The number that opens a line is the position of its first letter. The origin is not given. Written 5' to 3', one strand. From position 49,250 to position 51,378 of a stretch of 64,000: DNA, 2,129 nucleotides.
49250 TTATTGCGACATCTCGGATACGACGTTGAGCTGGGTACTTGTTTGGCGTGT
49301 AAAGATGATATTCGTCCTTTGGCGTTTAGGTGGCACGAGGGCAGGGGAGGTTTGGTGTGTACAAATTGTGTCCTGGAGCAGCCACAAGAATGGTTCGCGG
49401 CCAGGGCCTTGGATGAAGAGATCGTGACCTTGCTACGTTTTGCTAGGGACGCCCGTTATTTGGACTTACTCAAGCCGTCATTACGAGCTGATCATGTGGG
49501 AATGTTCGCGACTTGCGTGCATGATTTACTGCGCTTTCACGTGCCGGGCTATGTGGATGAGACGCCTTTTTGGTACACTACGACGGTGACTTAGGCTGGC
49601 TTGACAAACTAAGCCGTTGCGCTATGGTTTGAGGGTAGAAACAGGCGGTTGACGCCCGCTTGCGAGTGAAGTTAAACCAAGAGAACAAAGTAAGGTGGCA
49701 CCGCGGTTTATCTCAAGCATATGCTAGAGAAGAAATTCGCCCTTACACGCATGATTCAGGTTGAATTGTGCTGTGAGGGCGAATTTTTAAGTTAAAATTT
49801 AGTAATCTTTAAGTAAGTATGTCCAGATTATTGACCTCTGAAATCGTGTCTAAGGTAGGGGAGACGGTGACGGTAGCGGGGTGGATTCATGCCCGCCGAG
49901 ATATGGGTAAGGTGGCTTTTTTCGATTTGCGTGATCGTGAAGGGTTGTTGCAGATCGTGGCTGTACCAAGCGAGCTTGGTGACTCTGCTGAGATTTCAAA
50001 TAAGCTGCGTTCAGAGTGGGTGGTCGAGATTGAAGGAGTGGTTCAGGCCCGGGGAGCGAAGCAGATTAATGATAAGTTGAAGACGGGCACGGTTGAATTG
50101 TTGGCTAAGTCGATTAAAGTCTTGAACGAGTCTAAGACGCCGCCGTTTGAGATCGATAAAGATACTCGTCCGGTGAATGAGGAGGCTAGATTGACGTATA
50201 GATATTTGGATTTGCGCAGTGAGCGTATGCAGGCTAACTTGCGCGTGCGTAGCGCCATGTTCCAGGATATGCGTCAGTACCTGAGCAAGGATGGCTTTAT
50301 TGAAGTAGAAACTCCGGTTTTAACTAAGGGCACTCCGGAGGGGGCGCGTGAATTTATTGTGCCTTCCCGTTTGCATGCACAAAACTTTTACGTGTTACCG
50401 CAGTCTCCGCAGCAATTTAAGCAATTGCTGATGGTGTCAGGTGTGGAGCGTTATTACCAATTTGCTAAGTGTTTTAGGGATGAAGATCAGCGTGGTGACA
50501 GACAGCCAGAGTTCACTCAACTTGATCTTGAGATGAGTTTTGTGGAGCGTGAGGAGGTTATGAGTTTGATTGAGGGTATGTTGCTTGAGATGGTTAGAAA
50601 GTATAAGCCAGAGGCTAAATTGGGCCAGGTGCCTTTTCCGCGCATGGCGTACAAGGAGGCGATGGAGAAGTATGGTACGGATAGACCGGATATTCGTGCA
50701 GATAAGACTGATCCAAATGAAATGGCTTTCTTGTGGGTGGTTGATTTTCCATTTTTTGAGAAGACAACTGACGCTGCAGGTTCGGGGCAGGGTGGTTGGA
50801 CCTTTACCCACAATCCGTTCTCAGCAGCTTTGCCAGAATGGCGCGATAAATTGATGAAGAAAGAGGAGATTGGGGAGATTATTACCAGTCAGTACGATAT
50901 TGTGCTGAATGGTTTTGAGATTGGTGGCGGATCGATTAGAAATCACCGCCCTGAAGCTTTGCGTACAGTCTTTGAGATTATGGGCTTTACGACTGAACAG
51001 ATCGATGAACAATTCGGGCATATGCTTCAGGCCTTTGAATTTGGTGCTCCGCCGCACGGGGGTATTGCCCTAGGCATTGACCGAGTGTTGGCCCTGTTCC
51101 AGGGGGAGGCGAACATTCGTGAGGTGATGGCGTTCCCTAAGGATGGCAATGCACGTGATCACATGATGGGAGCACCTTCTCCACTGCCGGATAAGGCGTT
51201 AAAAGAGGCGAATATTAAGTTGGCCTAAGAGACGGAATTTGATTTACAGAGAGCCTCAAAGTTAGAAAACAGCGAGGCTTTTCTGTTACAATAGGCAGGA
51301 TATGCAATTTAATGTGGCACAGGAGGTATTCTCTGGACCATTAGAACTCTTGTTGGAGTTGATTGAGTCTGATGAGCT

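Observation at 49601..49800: T-box riboswitch with Asp specificity controlling a minimal aspS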

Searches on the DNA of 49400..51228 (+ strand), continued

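Call 52: search_with_rna_model(model_id=R1, sources=[L154, L155, L156, L157, L158, L159, L160, L161, L162, L163, L164, L165, L166, L167, L168, L169, L170, L171, L172, L173, L174, L175, L177, L178, L179, L180, L181, L183, L184, L001, L002, L003, L004, L005, L006, L007, L008, L009, L010, L011, L012, L013, L014, L015, L016, L017, L018, L019, L020, L021, L022, L023, L024, L025, L026, L027, L028, L029, L030, L031, L032, L033, L034, L035, L036, L037, L038, L039, L040, L041, L042, L043, L044, L045, L046, L047, L048, L049, L050, L051, L052, L053], max_evalue=0.001)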
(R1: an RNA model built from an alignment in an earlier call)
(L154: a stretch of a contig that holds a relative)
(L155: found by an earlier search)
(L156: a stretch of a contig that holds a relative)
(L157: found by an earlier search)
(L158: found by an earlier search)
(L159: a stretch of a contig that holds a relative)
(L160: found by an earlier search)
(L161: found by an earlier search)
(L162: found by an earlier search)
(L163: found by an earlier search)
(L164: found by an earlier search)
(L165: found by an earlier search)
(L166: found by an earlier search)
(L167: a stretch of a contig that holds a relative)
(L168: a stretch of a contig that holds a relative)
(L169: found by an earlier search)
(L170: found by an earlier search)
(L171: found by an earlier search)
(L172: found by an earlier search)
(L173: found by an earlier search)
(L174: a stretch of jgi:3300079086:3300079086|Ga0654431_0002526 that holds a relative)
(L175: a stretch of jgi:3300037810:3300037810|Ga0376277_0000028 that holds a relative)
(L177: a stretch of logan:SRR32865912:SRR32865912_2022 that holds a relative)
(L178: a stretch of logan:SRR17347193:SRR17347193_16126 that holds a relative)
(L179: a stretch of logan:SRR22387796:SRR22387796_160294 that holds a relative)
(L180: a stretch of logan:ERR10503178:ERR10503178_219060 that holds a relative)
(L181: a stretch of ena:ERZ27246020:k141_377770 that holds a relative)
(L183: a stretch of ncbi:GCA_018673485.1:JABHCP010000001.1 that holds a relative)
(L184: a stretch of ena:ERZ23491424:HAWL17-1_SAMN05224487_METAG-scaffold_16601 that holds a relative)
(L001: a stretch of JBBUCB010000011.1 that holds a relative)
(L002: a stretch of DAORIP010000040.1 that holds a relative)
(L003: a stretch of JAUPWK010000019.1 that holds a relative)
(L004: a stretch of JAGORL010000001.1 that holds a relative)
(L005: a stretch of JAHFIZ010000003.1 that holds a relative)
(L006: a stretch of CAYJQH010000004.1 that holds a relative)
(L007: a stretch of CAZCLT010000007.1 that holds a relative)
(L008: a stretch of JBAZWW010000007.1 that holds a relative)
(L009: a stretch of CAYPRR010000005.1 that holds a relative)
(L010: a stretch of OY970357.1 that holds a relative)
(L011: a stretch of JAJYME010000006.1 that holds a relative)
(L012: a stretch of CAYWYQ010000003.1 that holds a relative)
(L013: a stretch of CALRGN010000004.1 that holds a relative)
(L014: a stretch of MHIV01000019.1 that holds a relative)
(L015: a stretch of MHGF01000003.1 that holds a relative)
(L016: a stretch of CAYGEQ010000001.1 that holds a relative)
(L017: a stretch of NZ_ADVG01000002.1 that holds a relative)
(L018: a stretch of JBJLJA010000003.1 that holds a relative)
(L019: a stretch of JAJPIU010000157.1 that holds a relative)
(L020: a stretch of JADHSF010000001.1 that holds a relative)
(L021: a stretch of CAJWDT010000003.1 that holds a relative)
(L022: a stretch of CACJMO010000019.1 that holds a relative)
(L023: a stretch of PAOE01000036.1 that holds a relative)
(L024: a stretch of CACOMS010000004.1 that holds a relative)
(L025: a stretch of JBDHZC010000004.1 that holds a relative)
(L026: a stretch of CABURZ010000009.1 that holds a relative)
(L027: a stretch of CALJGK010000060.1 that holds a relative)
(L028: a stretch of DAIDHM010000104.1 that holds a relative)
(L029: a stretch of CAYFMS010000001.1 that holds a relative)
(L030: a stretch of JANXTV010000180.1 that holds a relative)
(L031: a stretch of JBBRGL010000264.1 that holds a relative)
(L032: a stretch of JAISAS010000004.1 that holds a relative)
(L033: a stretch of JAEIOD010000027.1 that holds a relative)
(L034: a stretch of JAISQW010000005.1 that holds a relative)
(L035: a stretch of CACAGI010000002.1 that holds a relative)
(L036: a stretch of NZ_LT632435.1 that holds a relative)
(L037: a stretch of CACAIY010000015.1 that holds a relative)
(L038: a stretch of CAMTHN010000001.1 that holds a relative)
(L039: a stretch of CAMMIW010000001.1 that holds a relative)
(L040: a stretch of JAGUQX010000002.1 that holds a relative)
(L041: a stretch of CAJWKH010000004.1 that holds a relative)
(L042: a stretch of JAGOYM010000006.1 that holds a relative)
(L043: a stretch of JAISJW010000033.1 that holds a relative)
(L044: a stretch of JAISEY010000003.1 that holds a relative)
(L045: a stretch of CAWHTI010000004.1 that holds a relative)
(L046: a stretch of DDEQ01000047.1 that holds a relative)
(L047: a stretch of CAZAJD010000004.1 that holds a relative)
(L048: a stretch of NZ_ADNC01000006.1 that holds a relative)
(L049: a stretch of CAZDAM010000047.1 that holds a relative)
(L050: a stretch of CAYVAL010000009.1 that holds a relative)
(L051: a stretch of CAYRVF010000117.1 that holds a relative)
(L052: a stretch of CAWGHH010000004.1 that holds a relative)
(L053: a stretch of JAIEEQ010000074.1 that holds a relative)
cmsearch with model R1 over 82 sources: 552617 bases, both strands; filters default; matches with E-value up to 0.001: 19.
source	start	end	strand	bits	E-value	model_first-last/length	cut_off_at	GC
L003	2171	2265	+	101.4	6e-23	1-94/94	no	0.52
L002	2348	2442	+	99.8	1.6e-22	1-94/94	no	0.51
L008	2200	2293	+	98.6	3.1e-22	1-94/94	no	0.51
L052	2169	2263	+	97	7.9e-22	1-94/94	no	0.48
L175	9843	9937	+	96.6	1e-21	1-94/94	no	0.51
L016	2343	2437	+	95.6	1.8e-21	1-94/94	no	0.51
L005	2348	2440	+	92.2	1.3e-20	1-94/94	no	0.48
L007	1651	1739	+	76.9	1e-16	1-94/94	no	0.55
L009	2232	2320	+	76.1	1.7e-16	1-94/94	no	0.51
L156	2519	2558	-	43.6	3.2e-08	49-88/94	no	0.52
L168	3394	3482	+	37.8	9.8e-07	1-94/94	no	0.29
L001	1156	1191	+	31.1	5e-05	52-88/94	no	0.56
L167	1522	1626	+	29.9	0.0001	1-94/94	no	0.58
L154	2095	2128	+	29.5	0.00013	55-88/94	no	0.53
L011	2349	2436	+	29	0.00017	1-94/94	no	0.39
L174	5631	5665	+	27.9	0.00032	55-88/94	no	0.51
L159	1871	1960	+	27.9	0.00033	1-94/94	no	0.34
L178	2902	2936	+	27.7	0.00035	54-88/94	no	0.49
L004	2365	2442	+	27.2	0.00048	1-94/94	no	0.55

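Call 77: build_rna_model(alignment_id=A3, structure=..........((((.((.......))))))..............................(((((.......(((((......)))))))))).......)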
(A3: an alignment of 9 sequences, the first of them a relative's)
Model R2 built from alignment A3 (9 sequences, 100 columns); structure: as given.
model positions 94; base pairs 16; branch points 1; effective number of sequences 1.59; information 0.607 bits per position. Calibrated on 0.2 Mb of random sequence (short: E-values are rough).
structure used (alignment columns):
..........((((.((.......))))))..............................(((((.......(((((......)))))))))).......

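Call 78: search_with_rna_model(model_id=R2, source=window, filters=off, max_evalue=10, show_alignments=1)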
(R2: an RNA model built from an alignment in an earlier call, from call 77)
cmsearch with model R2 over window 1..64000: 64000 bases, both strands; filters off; matches with E-value up to 10: 5.
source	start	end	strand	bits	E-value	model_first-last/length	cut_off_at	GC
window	49634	49747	+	49.3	2.6e-09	1-94/94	no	0.48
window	58687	58768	+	8.5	4.9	1-94/94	no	0.37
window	17942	17982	+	7.5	8.2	1-94/94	no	0.51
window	51242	51348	+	7.2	9.7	1-94/94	no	0.4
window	3991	4054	-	7.1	9.8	1-94/94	no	0.45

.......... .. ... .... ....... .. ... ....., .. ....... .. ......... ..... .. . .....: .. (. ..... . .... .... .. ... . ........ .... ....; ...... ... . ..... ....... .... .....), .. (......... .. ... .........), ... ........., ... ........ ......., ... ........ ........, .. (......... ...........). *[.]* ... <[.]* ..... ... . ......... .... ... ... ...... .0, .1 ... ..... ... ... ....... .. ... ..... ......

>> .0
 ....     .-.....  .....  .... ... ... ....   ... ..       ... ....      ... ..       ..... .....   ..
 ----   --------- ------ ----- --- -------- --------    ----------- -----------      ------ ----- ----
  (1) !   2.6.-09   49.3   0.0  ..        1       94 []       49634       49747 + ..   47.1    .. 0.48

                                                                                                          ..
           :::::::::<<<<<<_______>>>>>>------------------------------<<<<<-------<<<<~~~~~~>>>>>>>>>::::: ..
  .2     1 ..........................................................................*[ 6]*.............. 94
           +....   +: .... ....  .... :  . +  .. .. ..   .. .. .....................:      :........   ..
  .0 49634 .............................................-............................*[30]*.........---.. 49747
